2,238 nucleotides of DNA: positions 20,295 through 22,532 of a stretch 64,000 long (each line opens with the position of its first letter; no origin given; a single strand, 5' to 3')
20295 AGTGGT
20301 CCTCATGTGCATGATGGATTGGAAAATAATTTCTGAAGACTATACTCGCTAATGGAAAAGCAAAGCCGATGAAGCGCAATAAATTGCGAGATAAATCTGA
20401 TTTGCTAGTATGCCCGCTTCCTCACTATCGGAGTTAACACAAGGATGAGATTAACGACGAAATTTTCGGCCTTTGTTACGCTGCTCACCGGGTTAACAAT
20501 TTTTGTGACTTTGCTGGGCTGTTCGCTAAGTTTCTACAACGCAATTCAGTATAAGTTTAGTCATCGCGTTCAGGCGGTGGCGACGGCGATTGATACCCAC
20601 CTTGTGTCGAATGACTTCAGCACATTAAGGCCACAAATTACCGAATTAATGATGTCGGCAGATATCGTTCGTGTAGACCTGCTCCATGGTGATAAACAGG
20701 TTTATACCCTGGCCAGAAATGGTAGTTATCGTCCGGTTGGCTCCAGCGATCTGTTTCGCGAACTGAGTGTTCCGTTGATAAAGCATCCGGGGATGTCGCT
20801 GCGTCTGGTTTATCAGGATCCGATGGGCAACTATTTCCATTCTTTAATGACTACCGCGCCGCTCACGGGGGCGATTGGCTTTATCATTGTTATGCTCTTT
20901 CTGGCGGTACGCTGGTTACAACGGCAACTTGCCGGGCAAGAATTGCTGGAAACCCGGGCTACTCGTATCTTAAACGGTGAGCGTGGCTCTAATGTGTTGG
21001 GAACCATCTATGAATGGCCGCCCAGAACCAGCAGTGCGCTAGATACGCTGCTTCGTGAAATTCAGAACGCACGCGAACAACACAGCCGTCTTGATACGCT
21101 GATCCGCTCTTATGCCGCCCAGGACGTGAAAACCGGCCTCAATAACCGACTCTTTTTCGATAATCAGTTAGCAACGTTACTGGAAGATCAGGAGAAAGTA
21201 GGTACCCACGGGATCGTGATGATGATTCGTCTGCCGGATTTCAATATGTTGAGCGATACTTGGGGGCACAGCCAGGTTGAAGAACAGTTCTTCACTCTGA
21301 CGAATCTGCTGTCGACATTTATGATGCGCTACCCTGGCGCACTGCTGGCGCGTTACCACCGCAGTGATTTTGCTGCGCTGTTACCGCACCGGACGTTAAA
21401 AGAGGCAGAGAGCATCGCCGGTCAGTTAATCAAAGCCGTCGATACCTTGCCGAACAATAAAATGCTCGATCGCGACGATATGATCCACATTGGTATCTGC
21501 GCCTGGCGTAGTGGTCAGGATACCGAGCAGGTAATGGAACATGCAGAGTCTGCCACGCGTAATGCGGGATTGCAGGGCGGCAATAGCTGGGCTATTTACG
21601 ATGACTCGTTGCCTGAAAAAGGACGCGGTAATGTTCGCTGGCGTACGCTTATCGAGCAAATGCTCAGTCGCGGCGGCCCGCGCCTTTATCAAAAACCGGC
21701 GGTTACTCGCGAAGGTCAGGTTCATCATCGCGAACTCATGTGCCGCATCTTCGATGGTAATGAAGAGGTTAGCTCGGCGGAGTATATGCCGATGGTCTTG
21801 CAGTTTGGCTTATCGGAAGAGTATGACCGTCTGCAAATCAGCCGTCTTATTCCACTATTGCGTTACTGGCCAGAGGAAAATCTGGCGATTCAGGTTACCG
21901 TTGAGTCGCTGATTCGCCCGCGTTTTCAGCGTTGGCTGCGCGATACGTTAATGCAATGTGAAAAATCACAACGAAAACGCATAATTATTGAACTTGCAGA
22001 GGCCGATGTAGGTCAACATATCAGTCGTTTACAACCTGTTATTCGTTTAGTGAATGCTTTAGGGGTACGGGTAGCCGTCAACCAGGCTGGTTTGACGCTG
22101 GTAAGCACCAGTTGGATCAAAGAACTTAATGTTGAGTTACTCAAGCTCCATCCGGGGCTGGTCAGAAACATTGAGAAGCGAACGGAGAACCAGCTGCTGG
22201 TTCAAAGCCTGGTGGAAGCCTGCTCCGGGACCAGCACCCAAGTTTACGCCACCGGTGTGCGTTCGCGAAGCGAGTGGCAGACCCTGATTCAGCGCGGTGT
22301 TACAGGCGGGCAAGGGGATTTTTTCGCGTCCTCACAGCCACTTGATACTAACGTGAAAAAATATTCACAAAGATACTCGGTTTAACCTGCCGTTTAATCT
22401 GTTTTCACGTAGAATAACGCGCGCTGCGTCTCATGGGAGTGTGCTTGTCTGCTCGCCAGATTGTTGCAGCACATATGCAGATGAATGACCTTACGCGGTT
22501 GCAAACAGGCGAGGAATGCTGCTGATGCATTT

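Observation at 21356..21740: CsrD carries degenerate GGDEF (HRSDF) and EAL (ELM) motifs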

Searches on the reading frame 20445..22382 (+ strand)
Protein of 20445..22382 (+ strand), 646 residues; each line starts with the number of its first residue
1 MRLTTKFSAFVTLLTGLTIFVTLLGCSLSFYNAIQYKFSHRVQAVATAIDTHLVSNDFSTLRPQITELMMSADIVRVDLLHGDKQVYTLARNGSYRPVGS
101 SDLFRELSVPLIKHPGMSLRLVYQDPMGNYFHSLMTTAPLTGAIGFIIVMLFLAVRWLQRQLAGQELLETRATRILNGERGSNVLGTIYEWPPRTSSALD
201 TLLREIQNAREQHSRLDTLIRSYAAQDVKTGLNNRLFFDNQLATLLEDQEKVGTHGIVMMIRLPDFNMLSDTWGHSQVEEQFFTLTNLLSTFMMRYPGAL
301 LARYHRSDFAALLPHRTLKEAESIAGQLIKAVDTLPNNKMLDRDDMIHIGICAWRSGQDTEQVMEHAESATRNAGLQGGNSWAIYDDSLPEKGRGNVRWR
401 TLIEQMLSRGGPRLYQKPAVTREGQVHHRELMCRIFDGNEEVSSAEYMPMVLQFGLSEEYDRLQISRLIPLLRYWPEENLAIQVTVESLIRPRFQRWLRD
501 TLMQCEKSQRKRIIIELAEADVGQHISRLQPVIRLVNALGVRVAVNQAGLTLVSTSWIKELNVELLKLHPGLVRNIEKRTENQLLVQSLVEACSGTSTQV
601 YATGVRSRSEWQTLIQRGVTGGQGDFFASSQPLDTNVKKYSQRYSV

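Call 5: search_solved_structures(query=window:20445-22382:+, max_evalue=0.001, show_alignments=5)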
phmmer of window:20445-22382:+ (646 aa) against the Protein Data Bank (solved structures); distinct sequences matched with E-value up to 0.001: 58.
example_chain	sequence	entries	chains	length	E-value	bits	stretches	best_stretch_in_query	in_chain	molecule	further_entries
3pjw_A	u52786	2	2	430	1.7e-32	116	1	211-632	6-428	Cyclic dimeric GMP binding protein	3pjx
4j40_A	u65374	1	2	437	1.5e-20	76.4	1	220-634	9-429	FimX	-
4rnf_A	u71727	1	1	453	3.8e-17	65.2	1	224-634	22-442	Motility regulator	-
4rnh_A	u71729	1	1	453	1.9e-16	62.9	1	224-634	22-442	Motility regulator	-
5m3c_A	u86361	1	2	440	9.9e-16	60.5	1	227-632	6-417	Diguanylate cyclase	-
3pjt_A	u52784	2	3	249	8.5e-14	54.2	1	393-632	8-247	Cyclic dimeric GMP binding protein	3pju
3hv9_A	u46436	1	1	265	2.7e-13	52.5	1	401-634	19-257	Protein FimX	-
3hv8_A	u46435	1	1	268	2.7e-13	52.5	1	401-634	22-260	Protein FimX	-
4afy_A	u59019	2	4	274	2.8e-13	52.5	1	401-634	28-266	FIMX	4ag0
3pfm_A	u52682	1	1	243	1e-12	50.6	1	398-632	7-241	GGDEF domain protein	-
5xgb_A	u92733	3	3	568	1.4e-12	50.2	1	209-591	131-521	Uncharacterized protein | Uncharacterized protein PA0861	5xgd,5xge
7lkq_A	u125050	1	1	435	1.1e-11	47.2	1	358-633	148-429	FimX(GGDEF-EAL)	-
9clo_A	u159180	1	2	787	2.3e-10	42.9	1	224-632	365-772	Oxygen sensor protein DosP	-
9cmf_A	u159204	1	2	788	2.3e-10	42.8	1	224-632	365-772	Oxygen sensor protein DosP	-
9cdr_A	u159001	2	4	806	2.4e-10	42.8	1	224-632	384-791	Oxygen sensor protein DosP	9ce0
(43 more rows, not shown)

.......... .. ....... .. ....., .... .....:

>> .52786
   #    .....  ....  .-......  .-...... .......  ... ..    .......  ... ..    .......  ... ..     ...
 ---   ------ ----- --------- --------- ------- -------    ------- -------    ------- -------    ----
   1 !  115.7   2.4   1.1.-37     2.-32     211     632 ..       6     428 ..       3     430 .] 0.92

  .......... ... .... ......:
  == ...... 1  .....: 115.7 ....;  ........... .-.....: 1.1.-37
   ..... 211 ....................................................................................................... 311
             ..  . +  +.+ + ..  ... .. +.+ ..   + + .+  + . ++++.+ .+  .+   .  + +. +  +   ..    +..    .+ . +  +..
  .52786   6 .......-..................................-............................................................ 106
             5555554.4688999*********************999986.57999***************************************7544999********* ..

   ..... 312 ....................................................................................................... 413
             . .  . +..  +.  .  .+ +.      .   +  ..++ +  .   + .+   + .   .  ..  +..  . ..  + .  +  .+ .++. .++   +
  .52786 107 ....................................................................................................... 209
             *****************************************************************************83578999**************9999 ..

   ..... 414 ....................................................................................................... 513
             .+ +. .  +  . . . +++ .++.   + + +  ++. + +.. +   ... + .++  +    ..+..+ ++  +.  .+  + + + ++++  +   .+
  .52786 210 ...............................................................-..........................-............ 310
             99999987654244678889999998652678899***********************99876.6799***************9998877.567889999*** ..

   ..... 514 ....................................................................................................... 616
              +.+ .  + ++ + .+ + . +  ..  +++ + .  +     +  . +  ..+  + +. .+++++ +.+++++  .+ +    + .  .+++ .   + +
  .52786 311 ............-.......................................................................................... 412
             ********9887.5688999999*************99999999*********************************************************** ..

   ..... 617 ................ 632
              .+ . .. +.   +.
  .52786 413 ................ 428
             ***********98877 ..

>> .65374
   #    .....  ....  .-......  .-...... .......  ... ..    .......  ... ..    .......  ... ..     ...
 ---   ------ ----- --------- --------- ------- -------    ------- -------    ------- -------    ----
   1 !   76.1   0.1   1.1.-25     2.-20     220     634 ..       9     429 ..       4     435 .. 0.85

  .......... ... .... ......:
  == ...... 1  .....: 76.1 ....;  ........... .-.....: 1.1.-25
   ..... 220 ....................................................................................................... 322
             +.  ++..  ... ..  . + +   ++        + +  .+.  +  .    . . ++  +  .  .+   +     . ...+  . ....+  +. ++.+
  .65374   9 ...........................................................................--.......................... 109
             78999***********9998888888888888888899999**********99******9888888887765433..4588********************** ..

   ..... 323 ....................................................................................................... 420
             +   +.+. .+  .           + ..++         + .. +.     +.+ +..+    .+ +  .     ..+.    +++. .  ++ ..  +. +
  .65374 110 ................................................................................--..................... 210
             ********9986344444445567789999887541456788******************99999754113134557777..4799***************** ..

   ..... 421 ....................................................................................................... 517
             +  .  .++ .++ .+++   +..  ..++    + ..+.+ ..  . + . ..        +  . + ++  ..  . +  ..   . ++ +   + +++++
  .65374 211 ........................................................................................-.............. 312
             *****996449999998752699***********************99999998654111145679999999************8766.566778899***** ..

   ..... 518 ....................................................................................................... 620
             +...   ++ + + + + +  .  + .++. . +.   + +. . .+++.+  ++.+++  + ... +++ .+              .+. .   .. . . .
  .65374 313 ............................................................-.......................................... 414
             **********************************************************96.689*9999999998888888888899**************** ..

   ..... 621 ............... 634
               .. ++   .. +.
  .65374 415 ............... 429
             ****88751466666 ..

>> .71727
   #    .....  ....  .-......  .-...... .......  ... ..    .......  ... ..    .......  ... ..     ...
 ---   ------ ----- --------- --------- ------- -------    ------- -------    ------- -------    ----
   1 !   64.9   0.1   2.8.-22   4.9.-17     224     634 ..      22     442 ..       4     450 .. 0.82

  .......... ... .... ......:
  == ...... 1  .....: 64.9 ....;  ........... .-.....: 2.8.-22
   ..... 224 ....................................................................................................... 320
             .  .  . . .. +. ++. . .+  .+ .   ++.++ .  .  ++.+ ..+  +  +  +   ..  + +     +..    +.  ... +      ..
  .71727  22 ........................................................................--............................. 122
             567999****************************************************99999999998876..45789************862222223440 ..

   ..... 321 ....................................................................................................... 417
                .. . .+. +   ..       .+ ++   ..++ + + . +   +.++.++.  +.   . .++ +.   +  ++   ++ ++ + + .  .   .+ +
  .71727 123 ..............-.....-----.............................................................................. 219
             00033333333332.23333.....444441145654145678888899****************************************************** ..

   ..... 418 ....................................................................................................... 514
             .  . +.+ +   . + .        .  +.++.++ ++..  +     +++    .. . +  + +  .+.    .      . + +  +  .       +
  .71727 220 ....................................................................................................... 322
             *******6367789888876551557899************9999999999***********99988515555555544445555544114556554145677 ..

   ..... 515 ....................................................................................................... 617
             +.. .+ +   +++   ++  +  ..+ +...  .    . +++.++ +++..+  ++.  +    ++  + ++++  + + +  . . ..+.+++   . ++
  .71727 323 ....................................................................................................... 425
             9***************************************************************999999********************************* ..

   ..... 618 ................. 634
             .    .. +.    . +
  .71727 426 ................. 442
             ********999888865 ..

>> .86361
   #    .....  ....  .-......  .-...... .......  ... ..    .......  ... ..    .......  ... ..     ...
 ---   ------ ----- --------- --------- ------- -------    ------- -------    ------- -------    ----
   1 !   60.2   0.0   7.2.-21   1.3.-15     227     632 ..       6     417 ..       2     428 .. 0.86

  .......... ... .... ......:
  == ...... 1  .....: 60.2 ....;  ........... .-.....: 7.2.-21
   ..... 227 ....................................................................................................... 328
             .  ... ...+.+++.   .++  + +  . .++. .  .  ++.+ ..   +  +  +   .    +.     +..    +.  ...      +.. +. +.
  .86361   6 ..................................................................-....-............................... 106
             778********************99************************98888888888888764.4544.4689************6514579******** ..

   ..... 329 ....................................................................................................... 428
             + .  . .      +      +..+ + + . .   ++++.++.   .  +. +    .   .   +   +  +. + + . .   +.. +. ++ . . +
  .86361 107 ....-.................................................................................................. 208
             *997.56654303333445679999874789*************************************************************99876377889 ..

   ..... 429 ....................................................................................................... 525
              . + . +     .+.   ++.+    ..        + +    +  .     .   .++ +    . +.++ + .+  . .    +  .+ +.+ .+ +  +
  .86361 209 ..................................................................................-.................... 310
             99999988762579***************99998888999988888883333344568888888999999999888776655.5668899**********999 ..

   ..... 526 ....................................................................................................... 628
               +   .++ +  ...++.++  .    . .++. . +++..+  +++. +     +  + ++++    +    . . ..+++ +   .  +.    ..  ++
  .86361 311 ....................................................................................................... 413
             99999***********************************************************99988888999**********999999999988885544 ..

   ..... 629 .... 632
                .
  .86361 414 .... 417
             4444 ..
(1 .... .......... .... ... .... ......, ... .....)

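Call 6: profile_search(protein=window:20445-22382:+)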
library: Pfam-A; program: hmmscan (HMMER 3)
A. the first sequence (646 residues): domains with independent E <= 10: 4; with E <= 0.001: 3
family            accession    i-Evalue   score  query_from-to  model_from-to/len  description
EAL               PF00563.25    1.4e-37   129.7     403-628         4-234/236  EAL domain
GAPES4            PF17157.10    8.3e-36   122.8      34-130         2-98/98  Gammaproteobacterial periplasmic sensor domain
GGDEF             PF00990.26    6.7e-33   114.2     224-380         1-160/161  Diguanylate cyclase, GGDEF domain
GDPD              PF03009.23      0.083    13.4     489-621       119-236/244  Glycerophosphoryl diester phosphodiesterase family

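Call 29: search_protein_families(proteins=[window:20445-22382:+], library=ncbifam, max_evalue=0.00001)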
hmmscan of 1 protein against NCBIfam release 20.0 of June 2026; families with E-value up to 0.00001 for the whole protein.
window:20445-22382:+ (646 aa): 17 families
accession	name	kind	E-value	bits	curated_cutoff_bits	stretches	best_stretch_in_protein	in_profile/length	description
NF008281.1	PRK11059.1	equivalog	9.7e-294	975.6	663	1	2-633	1-632/633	RNase E specificity factor CsrD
NF045673.1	c-di-GMPRcptLapD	equivalog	4.2e-49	167.4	1020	1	198-632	210-646/647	cyclic di-GMP receptor LapD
NF045675.1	PhdiestaseDibA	equivalog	1.5e-28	99.6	980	1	222-632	201-617/623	phosphodiesterase DibA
NF007298.0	PRK09776.1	equivalog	1.6e-28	99.1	1135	1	222-641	682-1107/1111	diguanylate cyclase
NF007474.0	PRK10060.1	equivalog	6.2e-26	90.8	782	1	210-635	227-649/663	cyclic di-GMP phosphodiesterase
NF008467.0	PRK11359.1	equivalog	4e-21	74.7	857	1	213-634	369-784/800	oxygen-sensing cyclic-di-GMP phosphodiesterase DosP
NF053781.1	cdiGMPphdstlr2612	equivalog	1.2e-18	66.3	1600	1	219-633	835-1258/1268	Tlr1612 family c-di-GMP phosphodiesterase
NF008807.1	PRK11829.1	equivalog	5.4e-17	61.1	733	1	230-633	248-655/670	biofilm formation regulator HmsP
NF007135.0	PRK09581.1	equivalog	4.8e-14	52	474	1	223-380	291-450/457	PleD family two-component system response regulator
NF007423.1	PRK09966.1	equivalog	6.9e-13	48.2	325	1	194-370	209-385/390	diguanylate cyclase DgcN/YfiN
NF052458.1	PhdiestGepA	equivalog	7.3e-13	47.6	1200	1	253-634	448-835/840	phosphodiesterase GepA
NF038266.1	diguan_SiaD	equivalog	2e-12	47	290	1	215-380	85-250/252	biofilm regulation diguanylate cyclase SiaD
NF052265.1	EAL_dom_RimA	equivalog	6.5e-12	45.2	430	1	478-629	81-232/248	S6 modification regulatory phosphodiesterase RimA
TIGR00254.1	GGDEF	domain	2.5e-11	43.6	37.4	1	222-381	3-163/168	diguanylate cyclase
NF047654.1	DiguCycDgcRLepto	equivalog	7.6e-08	31.6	500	1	216-368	125-273/295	diguanylate cyclase DgcR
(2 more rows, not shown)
